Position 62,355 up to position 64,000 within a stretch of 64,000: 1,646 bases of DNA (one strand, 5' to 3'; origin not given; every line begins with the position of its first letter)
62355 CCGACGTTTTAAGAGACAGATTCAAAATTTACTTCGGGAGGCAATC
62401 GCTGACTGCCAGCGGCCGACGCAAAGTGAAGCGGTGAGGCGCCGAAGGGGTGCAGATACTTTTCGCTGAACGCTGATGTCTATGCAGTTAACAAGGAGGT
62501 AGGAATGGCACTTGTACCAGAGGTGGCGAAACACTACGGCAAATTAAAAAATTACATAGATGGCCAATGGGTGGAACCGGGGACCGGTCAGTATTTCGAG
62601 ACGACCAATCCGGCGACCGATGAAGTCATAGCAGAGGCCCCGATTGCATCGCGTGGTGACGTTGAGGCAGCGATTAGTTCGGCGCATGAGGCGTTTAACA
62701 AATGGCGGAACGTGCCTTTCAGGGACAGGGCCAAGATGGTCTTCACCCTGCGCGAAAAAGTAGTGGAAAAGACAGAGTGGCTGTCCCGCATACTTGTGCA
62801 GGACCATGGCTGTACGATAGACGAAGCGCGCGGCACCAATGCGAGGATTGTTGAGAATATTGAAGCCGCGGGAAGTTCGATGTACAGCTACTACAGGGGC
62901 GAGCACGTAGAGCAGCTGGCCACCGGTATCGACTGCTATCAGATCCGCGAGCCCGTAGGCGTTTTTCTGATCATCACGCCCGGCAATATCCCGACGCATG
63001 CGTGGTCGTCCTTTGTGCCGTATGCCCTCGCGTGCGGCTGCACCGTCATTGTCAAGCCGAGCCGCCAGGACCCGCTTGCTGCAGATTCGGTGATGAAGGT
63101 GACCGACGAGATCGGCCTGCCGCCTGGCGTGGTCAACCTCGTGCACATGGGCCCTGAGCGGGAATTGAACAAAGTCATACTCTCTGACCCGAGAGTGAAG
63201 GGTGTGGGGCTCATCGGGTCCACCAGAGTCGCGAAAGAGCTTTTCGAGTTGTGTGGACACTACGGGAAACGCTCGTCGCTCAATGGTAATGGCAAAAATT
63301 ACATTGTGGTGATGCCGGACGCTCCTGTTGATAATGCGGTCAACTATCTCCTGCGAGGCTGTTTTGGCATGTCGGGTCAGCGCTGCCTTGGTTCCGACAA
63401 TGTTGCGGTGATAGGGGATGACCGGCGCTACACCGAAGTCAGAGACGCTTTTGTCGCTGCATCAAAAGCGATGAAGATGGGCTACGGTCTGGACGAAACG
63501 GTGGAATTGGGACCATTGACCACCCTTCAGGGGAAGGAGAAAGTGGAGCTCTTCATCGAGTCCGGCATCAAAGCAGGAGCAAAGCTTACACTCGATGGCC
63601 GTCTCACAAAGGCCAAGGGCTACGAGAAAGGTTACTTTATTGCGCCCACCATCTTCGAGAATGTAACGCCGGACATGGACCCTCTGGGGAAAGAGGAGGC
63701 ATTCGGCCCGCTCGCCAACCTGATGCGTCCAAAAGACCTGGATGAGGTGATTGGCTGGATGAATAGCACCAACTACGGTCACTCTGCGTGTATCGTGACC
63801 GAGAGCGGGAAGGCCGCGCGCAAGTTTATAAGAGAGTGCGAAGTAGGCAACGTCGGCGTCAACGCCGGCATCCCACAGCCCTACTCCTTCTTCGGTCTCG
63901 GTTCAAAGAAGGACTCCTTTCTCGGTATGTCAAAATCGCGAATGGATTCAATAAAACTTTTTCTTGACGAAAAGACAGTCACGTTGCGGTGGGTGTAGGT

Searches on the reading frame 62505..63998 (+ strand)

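Call 85: search_protein_families(library=ncbifam, proteins=[window:62505-63998:+], max_evalue=1e-8)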
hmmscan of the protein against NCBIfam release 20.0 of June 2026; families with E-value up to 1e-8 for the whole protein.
window:62505-63998:+ (497 aa): 39 families (the best 25 are shown)
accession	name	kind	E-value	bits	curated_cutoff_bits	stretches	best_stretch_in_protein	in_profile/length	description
TIGR01722.1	MMSDH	subfamily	5.6e-111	371.6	448.5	1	15-496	2-477/477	CoA-acylating methylmalonate-semialdehyde dehydrogenase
NF052305.1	DioxValDhHalo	equivalog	7.4e-80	269.2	750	1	14-454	5-440/483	2,5-dioxovalerate dehydrogenase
NF042993.1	AlphKGSA_gudD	equivalog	1.3e-78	264.8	770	1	14-456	4-442/481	alpha-ketoglutaric semialdehyde dehydrogenase GucD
TIGR01780.1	SSADH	subfamily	1.2e-76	258.4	646.35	1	34-480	2-439/448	succinate-semialdehyde dehydrogenase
TIGR01804.1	BADH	equivalog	1.1e-75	254.9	668.6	1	17-478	1-456/467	betaine-aldehyde dehydrogenase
TIGR02299.1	HpaE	equivalog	4e-72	243.4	638.35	1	15-493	2-475/488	5-carboxymethyl-2-hydroxymuconate semialdehyde dehydrogenase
NF009725.0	PRK13252.1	equivalog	4.3e-69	233.2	593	1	11-492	4-477/488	betaine-aldehyde dehydrogenase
NF002852.0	PRK03137.1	subfamily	8.6e-69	232.7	648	1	15-457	38-474/514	L-glutamate gamma-semialdehyde dehydrogenase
NF010000.0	PRK13473.1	subfamily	3.9e-65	220.3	615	1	15-457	4-437/475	aminobutyraldehyde dehydrogenase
TIGR03216.1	OH_muco_semi_DH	equivalog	3.9e-64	217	693.25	1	14-455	1-442/481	2-hydroxymuconic semialdehyde dehydrogenase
NF008415.0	PRK11241.1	equivalog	3.5e-63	214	828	1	15-480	12-467/482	NADP-dependent succinate-semialdehyde dehydrogenase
NF040648.1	lactal_redase_Meth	equivalog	6.5e-63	213.3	650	1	17-454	2-423/463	lactaldehyde dehydrogenase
NF006916.0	PRK09407.1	equivalog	2.4e-62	211.3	521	1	27-471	32-470/526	succinic semialdehyde dehydrogenase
NF045735.1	PaDhStyDPseudo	equivalog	3.1e-61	207.5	850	1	16-493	5-480/483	phenylacetaldehyde dehydrogenase StyD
NF040792.1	glyc_ald_dh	equivalog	3.7e-61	207.6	760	1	15-457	2-438/488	D-glyceraldehyde dehydrogenase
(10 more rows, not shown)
